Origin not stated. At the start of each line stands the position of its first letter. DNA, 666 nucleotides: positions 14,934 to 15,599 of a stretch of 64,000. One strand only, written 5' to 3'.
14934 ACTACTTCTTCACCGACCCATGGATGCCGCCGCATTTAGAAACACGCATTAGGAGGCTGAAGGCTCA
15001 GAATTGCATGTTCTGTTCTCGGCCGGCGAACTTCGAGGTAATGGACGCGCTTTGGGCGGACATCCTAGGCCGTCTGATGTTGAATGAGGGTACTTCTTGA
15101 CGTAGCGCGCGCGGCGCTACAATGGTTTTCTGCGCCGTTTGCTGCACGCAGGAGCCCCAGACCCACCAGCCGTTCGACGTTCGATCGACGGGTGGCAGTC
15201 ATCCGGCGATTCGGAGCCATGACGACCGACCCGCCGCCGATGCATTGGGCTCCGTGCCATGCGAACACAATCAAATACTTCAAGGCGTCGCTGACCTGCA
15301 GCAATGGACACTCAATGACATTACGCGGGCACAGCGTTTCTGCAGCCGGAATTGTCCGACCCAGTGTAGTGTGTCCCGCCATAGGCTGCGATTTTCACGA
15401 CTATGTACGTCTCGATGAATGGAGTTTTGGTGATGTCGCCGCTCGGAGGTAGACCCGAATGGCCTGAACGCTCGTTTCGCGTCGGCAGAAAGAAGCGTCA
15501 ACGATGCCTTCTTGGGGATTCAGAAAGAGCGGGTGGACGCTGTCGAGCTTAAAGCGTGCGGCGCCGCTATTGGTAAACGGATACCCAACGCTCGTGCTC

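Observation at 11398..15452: An XRE/ImmA-controlled Ubl-E2-JAB-E1 operon: a Bil-like bacterial ubiquitination-like system, possibly a distinct subtype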

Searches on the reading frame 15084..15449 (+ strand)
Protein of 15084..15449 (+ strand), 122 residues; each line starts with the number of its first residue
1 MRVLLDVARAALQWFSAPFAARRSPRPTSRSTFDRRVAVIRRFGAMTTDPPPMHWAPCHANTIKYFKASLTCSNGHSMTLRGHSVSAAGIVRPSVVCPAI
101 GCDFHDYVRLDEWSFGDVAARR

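Call 6: search_protein_families(library=pfam, max_evalue=1, proteins=[window:15084-15449:+])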
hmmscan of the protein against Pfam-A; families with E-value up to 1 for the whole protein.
seq(122 aa): 0 families

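Call 7: search_protein_families(library=padloc, max_evalue=1, proteins=[window:15084-15449:+])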
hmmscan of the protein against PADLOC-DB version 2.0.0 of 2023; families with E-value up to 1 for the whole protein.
seq(122 aa): 0 families

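Call 33: find_homologous_proteins(query=A2, max_evalue=0.001)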
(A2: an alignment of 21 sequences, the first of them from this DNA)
Query A2 (21 sequences) (122 aa, profile of the alignment): 261 proteins with E <= 0.001 among 1822 candidates; the best 120 are listed.
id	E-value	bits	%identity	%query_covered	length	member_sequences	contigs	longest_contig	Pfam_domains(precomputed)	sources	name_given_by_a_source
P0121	3.9e-40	155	59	66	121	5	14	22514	-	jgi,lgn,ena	jgi:hypothetical protein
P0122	2.4e-39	152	52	68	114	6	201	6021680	-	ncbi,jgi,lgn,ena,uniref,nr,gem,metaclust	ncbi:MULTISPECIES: hypothetical protein [Methylobacteriaceae]|jgi:hypothetical protein|uniref:Unchar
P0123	3.0e-39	152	51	57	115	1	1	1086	-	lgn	-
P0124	3.7e-39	152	44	84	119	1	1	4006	-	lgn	-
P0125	5.1e-39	151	51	78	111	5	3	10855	-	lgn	-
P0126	6.0e-39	151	53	82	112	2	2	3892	-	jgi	jgi:hypothetical protein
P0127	1.0e-38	150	58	60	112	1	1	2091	-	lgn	-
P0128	1.2e-38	150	44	94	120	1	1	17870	-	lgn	-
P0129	1.4e-38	150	67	66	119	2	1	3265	-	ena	-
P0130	1.5e-38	150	54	88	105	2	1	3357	-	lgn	-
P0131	1.5e-38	150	57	75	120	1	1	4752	-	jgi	jgi:hypothetical protein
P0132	2.2e-38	149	52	75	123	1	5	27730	-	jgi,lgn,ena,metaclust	metaclust:\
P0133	2.4e-38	149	48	73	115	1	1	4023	-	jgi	jgi:hypothetical protein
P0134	2.6e-38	149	57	82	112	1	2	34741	-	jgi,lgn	jgi:hypothetical protein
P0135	2.8e-38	149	51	98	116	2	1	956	-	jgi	jgi:hypothetical protein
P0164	4.5e-37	145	41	88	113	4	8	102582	-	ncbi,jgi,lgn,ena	jgi:hypothetical protein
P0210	1.2e-35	140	50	89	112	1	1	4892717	-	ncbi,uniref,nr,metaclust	ncbi:hypothetical protein RPD_0029 [Rhodopseudomonas palustris BisB5]|uniref:Uncharacterized protein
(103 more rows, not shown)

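Call 34: search_solved_structures(query=A2, max_evalue=10, show_alignments=2)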
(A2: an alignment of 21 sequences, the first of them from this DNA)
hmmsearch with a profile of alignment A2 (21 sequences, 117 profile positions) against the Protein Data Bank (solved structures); distinct sequences matched with E-value up to 10: 0.

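Call 35: find_encoding_contigs(protein=P0210, flank=8000, max_places=1)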
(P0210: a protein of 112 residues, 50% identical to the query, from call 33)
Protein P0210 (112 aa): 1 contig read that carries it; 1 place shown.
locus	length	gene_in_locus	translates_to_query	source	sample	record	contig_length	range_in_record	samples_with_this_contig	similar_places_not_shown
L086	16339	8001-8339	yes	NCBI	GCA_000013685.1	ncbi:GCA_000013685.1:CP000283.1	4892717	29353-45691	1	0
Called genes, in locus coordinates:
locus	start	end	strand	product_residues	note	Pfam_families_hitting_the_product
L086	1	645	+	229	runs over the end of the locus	-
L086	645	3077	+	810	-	PF00665:rve (weak), PF09299:Mu-transpos_C (weak)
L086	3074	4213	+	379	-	PF05621:TniB, PF13191:AAA_16 (weak), PF13401:AAA_22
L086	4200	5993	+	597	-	PF06527:TniQ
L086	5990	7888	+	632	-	PF06527:TniQ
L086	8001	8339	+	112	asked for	-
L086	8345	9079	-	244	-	PF08808:RES (weak)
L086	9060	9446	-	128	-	PF20432:Xre-like-HTH, PF09722:Xre_MbcA_ParS_C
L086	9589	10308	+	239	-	PF14452:Multi_ubiq (weak)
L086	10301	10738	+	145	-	PF14455:Y4jH-like (weak)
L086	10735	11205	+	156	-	-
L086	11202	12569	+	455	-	PF14463:E1-N, PF00899:ThiF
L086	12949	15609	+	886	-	PF12705:PDDEXK_1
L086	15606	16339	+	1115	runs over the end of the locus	PF00580:UvrD-helicase, PF13245:AAA_19, PF13361:UvrD_C, PF13538:UvrD_C_2 (faint)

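Call 36: find_encoding_contigs(protein=P0122, flank=8000, max_places=3)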
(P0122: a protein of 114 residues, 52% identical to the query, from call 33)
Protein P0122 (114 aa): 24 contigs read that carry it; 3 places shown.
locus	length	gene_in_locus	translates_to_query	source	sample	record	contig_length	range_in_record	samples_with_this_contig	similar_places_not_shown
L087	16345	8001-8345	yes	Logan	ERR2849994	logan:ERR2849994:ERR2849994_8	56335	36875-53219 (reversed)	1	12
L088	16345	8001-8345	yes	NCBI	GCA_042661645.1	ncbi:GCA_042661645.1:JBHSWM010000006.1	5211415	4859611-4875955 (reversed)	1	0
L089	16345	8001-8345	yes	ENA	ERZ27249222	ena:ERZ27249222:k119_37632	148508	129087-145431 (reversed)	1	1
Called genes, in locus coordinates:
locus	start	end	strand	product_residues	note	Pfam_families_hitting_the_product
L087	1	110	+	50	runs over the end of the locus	-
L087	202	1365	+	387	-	-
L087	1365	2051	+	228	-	PF08722:Tn7_TnsA-like_N (weak)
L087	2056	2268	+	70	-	-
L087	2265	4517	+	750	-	PF00665:rve (weak)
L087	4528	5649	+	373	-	PF05621:TniB, PF13401:AAA_22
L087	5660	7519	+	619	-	PF06527:TniQ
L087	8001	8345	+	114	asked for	-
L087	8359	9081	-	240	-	PF08808:RES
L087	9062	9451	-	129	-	PF20432:Xre-like-HTH, PF09722:Xre_MbcA_ParS_C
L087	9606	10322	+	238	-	PF14452:Multi_ubiq (weak)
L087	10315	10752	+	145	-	PF14455:Y4jH-like (weak)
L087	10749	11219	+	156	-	PF14464:Prok-JAB (weak)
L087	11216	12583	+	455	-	PF14463:E1-N, PF00899:ThiF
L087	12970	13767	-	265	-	-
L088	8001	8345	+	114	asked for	-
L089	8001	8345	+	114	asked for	-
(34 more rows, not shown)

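Call 37: find_encoding_contigs(protein=P0164, flank=8000, max_places=2)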
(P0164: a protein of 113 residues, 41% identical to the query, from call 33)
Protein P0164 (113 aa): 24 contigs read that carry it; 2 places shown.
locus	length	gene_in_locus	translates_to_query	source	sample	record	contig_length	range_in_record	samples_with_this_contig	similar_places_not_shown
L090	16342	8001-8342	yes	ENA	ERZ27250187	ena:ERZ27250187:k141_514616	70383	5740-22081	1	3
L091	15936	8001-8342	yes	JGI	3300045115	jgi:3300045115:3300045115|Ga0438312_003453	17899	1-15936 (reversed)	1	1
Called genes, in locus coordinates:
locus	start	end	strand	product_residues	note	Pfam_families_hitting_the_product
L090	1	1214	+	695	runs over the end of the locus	PF00326:Peptidase_S9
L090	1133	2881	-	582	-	PF00733:Asn_synthase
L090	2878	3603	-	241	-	PF13471:Transglut_core3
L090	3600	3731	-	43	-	PF24178:Subterisin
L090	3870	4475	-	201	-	PF00392:GntR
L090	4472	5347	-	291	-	PF05721:PhyH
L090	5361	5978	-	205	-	PF00765:Autoind_synth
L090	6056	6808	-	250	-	PF03472:Autoind_bind, PF00196:GerE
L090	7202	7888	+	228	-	PF10074:RovC_DNA-bd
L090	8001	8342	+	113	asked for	-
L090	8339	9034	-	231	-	PF08808:RES (weak)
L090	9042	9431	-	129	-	PF20432:Xre-like-HTH, PF09722:Xre_MbcA_ParS_C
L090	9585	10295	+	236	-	PF14452:Multi_ubiq (faint)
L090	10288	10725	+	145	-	PF14455:Y4jH-like (faint)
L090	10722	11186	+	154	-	-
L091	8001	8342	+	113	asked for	-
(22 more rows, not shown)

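Call 41: search_protein_families(library=pfam, alignment_id=A2, max_evalue=10)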
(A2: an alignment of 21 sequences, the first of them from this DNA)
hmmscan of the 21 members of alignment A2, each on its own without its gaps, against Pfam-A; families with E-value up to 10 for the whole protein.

A. member 1, seq(122 aa): 0 families

B. families by the number of members that match (of 21 scanned): 1 family
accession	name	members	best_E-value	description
PF22996.2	C2H2-2nd_BIRD-IDD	1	0.086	BIRD-IDD transcription factor, second C2H2 zinc finger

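Call 50: predict_structure(alignment_id=A3)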
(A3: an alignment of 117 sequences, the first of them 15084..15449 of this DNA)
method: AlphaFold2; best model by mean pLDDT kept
length: 122 residues; sequences in the alignment: 117
mean_pLDDT: 84.9   pTM: 0.67
mean pLDDT of the five models: 84.9, 84.1, 84.1, 83.3, 83.2
residues with pLDDT >= 90: 85; 70-90: 2; 50-70: 32; < 50: 3
segments of 3 or more residues with pLDDT < 50: none
pLDDT, mean of each block of 10 residues (from residue 1): 54 59 57 75 96 97 95 98 97 97 97 97 86
secondary structure, 60 per line:
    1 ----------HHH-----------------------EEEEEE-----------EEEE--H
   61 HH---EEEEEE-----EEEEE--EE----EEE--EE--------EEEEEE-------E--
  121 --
elements in order: E37-42 E54-57 E66-71 E77-81 E90-92 E105-110

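Call 53: fold_search(model_id=the predicted structure, library=pdb)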
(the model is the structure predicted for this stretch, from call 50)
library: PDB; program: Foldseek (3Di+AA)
matches with E <= 10: 42; with E <= 0.001: 0
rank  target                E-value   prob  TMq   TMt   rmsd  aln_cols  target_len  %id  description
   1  6i4x_A                2.6e+00  0.02  0.18  0.16   9.3        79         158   15  Crystal structure of SOCS2:Elongin C:Elongin B in complex with erythropoietin receptor peptide (released 2019-05-29)
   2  6h6l_E                3.9e+00  0.01  0.12  0.13   7.6        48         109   19  Murine norovirus protruding domain (CW3 strain) in complex with the CD300lf receptor and glycochenodeoxycholate (GCDCA (released 2019-08-14)
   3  8hgj_B                4.1e+00  0.01  0.11  0.12   6.9        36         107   19  Toxascaris leonina galectin (Tl-gal) and Human T-cell immunoglobulin mucin-3 (Tim3) complex (released 2023-11-22)
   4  4dow_B                4.7e+00  0.02  0.15  0.12   3.4        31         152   16  Structure of mouse ORC1 BAH domain bound to H4K20me2 (released 2012-03-07)
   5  6h6l_F                4.7e+00  0.01  0.14  0.15   8.7        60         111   17  Murine norovirus protruding domain (CW3 strain) in complex with the CD300lf receptor and glycochenodeoxycholate (GCDCA (released 2019-08-14)
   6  9m98_C                5.0e+00  0.02  0.15  0.02  10.7        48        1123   21  Structural Basis of Pausing During Transcription Initiation in Mycobacterium tuberculosis (released 2026-01-14)
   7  6h6l_H                5.0e+00  0.01  0.14  0.15   6.9        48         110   21  Murine norovirus protruding domain (CW3 strain) in complex with the CD300lf receptor and glycochenodeoxycholate (GCDCA (released 2019-08-14)
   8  3d4r_B                5.3e+00  0.02  0.14  0.11   8.5        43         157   14  CRYSTAL STRUCTURE OF a DUF2118 family protein (MMP0046) FROM METHANOCOCCUS MARIPALUDIS AT 2.20 A RESOLUTION (released 2008-07-08)
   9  5zx2_C                5.3e+00  0.01  0.15  0.02  12.3        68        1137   18  Mycobacterium tuberculosis RNA polymerase transcription initiation complex with ECF sigma factor sigma H and 7nt RNA (released 2019-03-20)
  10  2aor_B                5.7e+00  0.02  0.13  0.08   4.4        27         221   18  Crystal structure of MutH-hemimethylated DNA complex (released 2005-10-11)
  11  4llu_A                5.7e+00  0.01  0.14  0.09   8.6        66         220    9  Structure of Pertuzumab Fab with light chain Clambda at 2.16A (released 2014-01-29)
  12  5dul_C                5.7e+00  0.01  0.13  0.06  10.8        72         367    7  1-deoxy-D-xylulose 5-phosphate reductoisomerase from Yersinia pestis in complex with NADPH (released 2015-09-30)
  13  4dow_A                6.4e+00  0.02  0.15  0.12   3.4        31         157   16  Structure of mouse ORC1 BAH domain bound to H4K20me2 (released 2012-03-07)
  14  6fbv_C                6.9e+00  0.01  0.14  0.02  12.7        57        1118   19  Single particle cryo em structure of Mycobacterium tuberculosis RNA polymerase in complex with Fidaxomicin (released 2018-02-28)
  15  5yow_A                7.3e+00  0.01  0.12  0.04  11.5        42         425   19  The post-fusion structure of the Heartland virus Gc glycoprotein (released 2017-11-22)
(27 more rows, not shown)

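Call 67: search_protein_representatives(alignment_id=A3)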
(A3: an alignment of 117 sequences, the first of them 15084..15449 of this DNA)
Query: 117 sequences, 113 profile positions. Proteins with E-value up to 0.001 (for the whole library): 1849; up to 1e-10: 349; up to 1e-30: 29. The best 150 are listed.
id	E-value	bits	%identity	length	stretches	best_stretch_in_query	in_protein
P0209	1.8e-37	144.5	-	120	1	3-112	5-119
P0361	4.9e-37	143.1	-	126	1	1-112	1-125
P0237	1.7e-36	141.4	-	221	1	1-111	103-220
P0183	2.0e-36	141.2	-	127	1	2-111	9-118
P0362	2.8e-36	140.7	-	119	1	19-112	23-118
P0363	7.5e-36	139.3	-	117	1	2-112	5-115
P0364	8.1e-36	139.2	-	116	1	3-112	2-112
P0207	1.6e-35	138.3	-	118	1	4-112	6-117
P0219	1.9e-35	138.0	-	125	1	20-112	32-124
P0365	3.5e-35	137.1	-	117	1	2-112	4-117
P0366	7.5e-35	136.1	-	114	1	15-112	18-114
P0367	1.2e-34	135.5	-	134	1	27-112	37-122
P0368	3.5e-34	133.9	-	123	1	5-111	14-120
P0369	5.0e-34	133.4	-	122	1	20-112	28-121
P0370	5.9e-34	133.2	-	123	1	19-112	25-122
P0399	2.4e-19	86.1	-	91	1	33-112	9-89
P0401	6.2e-19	84.8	-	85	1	37-110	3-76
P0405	1.4e-17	80.5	-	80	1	33-107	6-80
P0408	1.9e-16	76.8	-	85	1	33-108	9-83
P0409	2.2e-16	76.6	-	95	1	30-108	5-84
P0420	2.4e-15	73.2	-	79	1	40-107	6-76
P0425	3.2e-15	72.8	-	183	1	44-109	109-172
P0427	4.0e-15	72.5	-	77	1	37-108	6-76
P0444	2.1e-14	70.2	-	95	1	35-108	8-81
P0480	1.5e-13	67.5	-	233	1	22-108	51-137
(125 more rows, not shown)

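Call 68: search_protein_families(library=pfam, max_evalue=0.01, proteins=[P0399, P0401, P0405, P0408, P0409, P0420, P0427, P0444, P0480, P0425])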
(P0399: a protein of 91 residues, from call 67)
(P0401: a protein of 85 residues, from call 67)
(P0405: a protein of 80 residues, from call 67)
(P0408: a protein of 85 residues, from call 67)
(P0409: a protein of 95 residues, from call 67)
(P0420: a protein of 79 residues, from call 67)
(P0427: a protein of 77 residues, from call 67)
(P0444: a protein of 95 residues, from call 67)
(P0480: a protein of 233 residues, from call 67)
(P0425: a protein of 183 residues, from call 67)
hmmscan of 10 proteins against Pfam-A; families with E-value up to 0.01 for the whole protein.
P0399 (91 aa): 0 families

P0401 (85 aa): 1 family
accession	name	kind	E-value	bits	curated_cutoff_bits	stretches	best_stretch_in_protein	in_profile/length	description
PF24714.1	TOR1L1_N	-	0.0079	16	43.3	1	22-83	176-235/281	TORTIFOLIA1 N-terminal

P0405 (80 aa): 0 families

P0408 (85 aa): 0 families

P0409 (95 aa): 0 families

P0420 (79 aa): 0 families

P0427 (77 aa): 0 families

P0444 (95 aa): 0 families

P0480 (233 aa): 0 families

P0425 (183 aa): 0 families

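Call 78: find_encoding_contigs(protein=P0420, flank=6000, max_places=4)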
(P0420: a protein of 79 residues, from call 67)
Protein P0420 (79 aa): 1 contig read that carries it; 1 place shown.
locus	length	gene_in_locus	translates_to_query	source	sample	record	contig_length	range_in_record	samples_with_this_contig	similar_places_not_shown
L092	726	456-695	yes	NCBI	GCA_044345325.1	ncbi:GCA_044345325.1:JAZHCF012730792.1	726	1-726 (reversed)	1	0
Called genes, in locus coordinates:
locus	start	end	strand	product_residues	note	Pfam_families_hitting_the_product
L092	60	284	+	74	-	-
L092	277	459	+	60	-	-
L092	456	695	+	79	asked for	-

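Call 83: find_related_loci(query=A8, collection=viral_contigs, flank=6000)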
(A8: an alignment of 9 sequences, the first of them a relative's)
Query A8 (79 aa) in viral_contigs; peptide patterns used: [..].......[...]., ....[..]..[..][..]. (x = any residue, [..] = any of these).
89 stretches matched a pattern; 68 encode a relative of the query (tblastn E <= 1e-3); 68 distinct loci.
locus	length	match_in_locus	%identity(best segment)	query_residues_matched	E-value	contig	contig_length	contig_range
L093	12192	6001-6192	54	15-79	1e-18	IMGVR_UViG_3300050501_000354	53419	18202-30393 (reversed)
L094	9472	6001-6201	52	10-78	1e-17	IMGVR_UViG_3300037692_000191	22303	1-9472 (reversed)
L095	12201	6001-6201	52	10-78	3e-17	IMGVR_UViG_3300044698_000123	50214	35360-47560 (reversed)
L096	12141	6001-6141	64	30-76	4e-17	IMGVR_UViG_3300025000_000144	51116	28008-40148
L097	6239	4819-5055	41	1-76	1e-16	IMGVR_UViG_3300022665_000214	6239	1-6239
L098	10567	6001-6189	51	12-78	3e-16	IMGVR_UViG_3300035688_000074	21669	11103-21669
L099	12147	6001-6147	63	30-78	5e-16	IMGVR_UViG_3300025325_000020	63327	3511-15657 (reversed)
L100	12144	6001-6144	67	31-78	8e-16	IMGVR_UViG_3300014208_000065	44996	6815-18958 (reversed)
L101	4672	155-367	47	2-76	3e-15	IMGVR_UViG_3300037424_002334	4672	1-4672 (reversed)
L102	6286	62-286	47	1-76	2e-15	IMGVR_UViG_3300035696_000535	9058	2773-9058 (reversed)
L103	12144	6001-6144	56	30-76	8e-15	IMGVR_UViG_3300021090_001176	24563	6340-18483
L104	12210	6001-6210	49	11-78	2e-14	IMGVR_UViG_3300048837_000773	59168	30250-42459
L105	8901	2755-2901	51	28-76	2e-14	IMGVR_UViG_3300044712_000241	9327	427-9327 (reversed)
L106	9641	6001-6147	62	31-79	5e-14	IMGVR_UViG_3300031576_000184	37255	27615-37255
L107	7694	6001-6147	59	31-77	5e-14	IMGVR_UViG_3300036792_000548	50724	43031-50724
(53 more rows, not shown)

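Call 88: fold_search(model_id=the predicted structure, library=viral)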
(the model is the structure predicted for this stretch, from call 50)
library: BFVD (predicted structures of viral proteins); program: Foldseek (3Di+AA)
matches with E <= 10: 59; with E <= 0.001: 0
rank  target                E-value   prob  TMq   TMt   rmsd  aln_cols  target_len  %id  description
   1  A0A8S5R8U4            1.1e+00  0.10  0.20  0.16  11.1        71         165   10  Uncharacterized protein [virus sp. cti5L29]
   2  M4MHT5                1.5e+00  0.04  0.22  0.09  16.6       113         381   14  (no name in the UniProt tables at hand)
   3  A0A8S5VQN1            2.3e+00  0.05  0.21  0.20  14.1        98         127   14  (no name in the UniProt tables at hand)
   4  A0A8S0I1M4            2.5e+00  0.01  0.10  0.12  17.6        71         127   13  (no name in the UniProt tables at hand)
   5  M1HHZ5                3.0e+00  0.06  0.16  0.20   2.1        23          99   22  (no name in the UniProt tables at hand)
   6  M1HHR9                3.0e+00  0.06  0.19  0.16   7.9        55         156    9  (no name in the UniProt tables at hand)
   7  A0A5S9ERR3            3.2e+00  0.02  0.16  0.11   7.3        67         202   12  Uncharacterized protein [Tenacibaculum phage PTm1]
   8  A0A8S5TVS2            3.6e+00  0.04  0.24  0.21   7.9        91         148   10  Glycosyltransferase [Siphoviridae sp. ctx254]
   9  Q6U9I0                4.1e+00  0.03  0.18  0.16  12.1        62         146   16  Uncharacterized protein [Aeromonas phage 44RR2.8t]
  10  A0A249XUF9            4.1e+00  0.01  0.10  0.02  10.7        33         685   27  Endopeptidase tail [Enterococcus phage phiSHEF2]
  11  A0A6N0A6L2            4.1e+00  0.01  0.14  0.11  15.8        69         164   16  (no name in the UniProt tables at hand)
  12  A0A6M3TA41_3          4.4e+00  0.02  0.12  0.02  11.7        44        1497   11  Uncharacterized protein [Microbacterium phage Truong]
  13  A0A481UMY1            4.4e+00  0.01  0.13  0.15  12.9        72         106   15  (no name in the UniProt tables at hand)
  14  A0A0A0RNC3            4.4e+00  0.01  0.13  0.03  12.4        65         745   17  Uncharacterized protein [Bacillus phage Moonbeam]
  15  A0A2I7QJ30            4.7e+00  0.05  0.12  0.07   1.1        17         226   29  (no name in the UniProt tables at hand)
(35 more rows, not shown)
